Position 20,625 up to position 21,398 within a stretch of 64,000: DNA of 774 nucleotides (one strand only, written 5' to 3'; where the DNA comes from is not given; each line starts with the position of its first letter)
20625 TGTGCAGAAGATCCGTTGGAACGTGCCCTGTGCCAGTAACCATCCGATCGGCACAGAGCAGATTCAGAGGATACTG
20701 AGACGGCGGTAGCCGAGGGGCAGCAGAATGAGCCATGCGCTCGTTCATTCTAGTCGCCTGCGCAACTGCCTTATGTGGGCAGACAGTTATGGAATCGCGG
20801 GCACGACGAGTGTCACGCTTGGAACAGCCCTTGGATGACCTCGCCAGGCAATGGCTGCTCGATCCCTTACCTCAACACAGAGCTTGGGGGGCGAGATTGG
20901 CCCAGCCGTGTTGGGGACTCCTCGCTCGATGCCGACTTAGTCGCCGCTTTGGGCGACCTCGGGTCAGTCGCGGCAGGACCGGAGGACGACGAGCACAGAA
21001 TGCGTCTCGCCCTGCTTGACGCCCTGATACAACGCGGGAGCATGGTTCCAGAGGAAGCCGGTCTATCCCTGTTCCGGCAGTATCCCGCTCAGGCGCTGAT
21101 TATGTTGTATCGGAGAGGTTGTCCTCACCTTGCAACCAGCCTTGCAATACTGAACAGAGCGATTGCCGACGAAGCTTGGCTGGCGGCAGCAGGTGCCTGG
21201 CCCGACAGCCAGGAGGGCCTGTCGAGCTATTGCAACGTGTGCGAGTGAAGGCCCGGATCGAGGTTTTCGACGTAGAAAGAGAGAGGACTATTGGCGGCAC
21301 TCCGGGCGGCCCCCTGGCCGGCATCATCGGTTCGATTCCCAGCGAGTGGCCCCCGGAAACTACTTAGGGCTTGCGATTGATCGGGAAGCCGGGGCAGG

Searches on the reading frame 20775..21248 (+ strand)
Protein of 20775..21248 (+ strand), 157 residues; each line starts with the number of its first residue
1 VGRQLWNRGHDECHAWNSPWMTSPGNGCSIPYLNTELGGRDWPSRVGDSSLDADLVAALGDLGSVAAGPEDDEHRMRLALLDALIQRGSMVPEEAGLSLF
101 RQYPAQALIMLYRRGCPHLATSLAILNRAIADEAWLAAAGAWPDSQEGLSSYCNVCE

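Call 10: search_protein_families(library=pfam, proteins=[window:20775-21248:+], max_evalue=0.01)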
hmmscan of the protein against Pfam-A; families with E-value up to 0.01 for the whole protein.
window:20775-21248:+ (157 aa): 0 families

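Call 11: search_protein_families(library=ncbifam, proteins=[window:20775-21248:+], max_evalue=0.01)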
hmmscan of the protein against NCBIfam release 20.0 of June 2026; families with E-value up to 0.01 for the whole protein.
window:20775-21248:+ (157 aa): 0 families

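Call 57: search_protein_representatives(protein=window:20775-21245:+)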
Query: 157 residues. Proteins with E-value up to 0.001 (for the whole library): 29; up to 1e-10: 15; up to 1e-30: 0. The best 29 are listed.
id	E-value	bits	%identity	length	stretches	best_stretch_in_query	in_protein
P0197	6.7e-22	94.4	57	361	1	46-141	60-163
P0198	1.7e-19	86.6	52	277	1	43-145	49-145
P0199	5.7e-18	81.6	57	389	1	45-140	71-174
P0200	1.2e-16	77.2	47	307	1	50-141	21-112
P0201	4.9e-16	75.3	62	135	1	43-113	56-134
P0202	5.5e-16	75.1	50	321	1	51-142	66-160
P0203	3.3e-13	66.1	49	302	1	68-141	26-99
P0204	4.6e-13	65.6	52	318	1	75-141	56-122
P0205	2.1e-12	63.4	50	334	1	64-143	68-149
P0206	3.9e-12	62.6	53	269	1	76-149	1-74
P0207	4.5e-12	62.4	61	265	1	76-141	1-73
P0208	8.7e-12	61.4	44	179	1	47-141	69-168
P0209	2.7e-11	59.8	44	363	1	54-141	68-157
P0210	3.5e-11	59.5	41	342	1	64-143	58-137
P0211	7.1e-11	58.5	42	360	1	50-142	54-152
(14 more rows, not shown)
